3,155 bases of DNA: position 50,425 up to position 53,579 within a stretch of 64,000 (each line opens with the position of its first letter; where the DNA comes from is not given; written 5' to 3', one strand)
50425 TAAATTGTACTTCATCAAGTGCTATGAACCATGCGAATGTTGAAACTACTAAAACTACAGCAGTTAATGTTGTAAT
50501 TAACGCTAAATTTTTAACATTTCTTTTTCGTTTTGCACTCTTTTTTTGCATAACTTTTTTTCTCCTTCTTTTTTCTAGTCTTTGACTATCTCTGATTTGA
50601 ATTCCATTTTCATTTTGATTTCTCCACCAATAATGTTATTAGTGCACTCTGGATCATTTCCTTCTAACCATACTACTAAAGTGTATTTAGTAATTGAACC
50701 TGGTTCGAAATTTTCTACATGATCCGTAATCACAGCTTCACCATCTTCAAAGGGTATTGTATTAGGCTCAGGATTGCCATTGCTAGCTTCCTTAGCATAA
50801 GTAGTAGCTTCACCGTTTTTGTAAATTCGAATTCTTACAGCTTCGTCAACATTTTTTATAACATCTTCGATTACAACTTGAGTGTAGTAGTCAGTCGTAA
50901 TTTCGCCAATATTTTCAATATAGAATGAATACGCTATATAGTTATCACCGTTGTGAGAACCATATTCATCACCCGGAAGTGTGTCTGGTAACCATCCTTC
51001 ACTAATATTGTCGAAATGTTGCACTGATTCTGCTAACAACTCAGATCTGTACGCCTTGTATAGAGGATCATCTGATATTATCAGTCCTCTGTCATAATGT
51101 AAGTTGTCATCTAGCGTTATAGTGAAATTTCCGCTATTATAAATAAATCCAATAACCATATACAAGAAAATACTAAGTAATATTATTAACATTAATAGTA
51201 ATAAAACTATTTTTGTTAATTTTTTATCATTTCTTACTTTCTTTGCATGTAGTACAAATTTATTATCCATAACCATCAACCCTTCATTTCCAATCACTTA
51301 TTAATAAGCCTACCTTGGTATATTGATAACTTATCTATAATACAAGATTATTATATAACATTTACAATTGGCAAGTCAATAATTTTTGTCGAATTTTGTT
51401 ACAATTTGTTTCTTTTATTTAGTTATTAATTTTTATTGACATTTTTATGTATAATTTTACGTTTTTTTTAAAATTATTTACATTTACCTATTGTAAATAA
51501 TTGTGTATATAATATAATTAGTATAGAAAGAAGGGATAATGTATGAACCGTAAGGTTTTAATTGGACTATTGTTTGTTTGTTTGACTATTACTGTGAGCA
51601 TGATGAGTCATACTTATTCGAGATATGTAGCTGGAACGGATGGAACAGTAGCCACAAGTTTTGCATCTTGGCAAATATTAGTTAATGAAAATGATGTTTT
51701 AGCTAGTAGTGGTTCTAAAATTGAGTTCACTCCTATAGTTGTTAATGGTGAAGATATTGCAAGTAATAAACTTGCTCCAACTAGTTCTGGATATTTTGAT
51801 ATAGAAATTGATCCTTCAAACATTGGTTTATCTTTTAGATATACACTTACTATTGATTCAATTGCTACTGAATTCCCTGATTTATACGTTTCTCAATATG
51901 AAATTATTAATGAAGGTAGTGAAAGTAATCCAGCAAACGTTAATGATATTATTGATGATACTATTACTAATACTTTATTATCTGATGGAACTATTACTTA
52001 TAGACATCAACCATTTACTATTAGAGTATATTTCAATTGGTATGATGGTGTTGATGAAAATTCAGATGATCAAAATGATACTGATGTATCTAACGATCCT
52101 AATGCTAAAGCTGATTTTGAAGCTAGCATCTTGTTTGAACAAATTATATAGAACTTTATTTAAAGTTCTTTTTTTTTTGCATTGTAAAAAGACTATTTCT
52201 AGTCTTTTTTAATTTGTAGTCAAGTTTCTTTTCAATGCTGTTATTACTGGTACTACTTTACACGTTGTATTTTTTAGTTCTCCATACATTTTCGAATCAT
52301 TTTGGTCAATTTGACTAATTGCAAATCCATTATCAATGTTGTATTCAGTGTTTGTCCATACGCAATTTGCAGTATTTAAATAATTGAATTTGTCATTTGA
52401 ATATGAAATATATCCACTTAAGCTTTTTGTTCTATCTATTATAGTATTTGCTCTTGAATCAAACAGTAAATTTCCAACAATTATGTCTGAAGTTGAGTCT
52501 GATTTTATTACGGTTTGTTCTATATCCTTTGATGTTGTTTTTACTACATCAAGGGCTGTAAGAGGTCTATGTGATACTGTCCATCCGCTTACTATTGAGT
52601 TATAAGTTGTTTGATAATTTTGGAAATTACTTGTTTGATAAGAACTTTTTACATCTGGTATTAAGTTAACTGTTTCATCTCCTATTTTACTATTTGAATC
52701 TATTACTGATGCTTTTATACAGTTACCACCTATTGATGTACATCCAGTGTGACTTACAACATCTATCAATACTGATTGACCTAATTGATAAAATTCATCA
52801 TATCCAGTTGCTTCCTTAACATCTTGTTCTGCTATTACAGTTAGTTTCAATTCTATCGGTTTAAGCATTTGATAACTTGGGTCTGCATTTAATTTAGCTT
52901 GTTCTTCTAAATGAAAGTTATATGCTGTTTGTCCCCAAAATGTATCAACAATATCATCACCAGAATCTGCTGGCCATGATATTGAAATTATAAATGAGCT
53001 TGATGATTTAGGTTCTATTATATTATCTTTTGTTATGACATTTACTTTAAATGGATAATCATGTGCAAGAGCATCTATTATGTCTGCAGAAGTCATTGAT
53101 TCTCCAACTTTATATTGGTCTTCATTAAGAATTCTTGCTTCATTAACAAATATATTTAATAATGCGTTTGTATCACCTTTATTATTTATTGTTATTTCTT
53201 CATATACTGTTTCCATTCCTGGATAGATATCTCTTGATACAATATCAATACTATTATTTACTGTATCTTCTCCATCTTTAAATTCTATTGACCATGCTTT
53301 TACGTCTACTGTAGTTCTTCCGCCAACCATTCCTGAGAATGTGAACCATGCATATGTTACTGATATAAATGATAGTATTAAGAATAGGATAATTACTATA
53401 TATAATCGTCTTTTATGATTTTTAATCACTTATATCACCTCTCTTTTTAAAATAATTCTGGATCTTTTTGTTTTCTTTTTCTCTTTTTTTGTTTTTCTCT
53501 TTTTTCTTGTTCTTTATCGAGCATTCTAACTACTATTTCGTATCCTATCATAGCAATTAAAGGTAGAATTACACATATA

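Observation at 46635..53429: Expanded array of TasA-superfamily genes with a distinctive TFAWF/TYAWF signal end and conserved C-terminal WLEGQD…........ block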

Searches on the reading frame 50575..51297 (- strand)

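Call 3: search_protein_families(library=pfam, proteins=[window:50575-51297:-], max_evalue=1)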
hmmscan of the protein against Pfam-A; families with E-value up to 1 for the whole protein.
window:50575-51297:- (240 aa): 1 family
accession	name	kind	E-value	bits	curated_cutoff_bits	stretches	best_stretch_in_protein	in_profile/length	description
PF11119.13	DUF2633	-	0.00067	19.9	25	1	18-52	2-35/43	Protein of unknown function (DUF2633)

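Call 4: search_protein_families(library=ncbifam, proteins=[window:50575-51297:-], max_evalue=1)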
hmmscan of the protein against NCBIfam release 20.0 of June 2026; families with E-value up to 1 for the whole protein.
window:50575-51297:- (240 aa): 1 family
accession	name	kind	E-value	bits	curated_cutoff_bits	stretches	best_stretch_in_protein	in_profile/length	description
NF002796.0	PRK02935.1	equivalog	0.11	12.4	108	1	16-52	33-64/118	hypothetical protein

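Call 66: search_protein_families(library=phrogs, proteins=[window:50575-51297:-], max_evalue=0.01)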
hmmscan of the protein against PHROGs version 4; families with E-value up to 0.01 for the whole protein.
window:50575-51297:- (240 aa): 0 families

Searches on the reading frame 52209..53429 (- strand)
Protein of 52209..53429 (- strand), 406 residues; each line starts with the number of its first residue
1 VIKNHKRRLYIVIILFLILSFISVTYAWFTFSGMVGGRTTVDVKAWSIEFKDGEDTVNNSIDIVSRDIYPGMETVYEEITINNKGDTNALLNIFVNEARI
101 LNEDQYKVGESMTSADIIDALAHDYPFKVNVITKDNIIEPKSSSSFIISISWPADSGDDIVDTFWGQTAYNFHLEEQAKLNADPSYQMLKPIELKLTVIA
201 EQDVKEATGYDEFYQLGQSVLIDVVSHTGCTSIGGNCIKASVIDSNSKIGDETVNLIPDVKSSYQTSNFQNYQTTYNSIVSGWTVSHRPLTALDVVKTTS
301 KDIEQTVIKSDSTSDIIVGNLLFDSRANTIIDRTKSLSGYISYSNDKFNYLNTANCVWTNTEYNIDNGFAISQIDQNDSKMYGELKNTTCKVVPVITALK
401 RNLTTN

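Call 3: search_protein_families(library=pfam, proteins=[window:52209-53429:-], max_evalue=1)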
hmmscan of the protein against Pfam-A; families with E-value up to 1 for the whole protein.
window:52209-53429:- (406 aa): 0 families

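Call 4: search_protein_families(library=ncbifam, proteins=[window:52209-53429:-], max_evalue=1)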
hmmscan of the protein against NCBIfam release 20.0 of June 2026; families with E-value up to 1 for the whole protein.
window:52209-53429:- (406 aa): 1 family
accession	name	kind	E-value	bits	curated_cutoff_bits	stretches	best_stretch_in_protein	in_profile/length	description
NF047991.1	RP671aFamTckup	equivalog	0.046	13.7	120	0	3-31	27-57/80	RP671a family tick cell line-upregulated protein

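Call 66: search_protein_families(library=phrogs, proteins=[window:52209-53429:-], max_evalue=0.01)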
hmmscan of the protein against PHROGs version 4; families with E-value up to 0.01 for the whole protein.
window:52209-53429:- (406 aa): 0 families
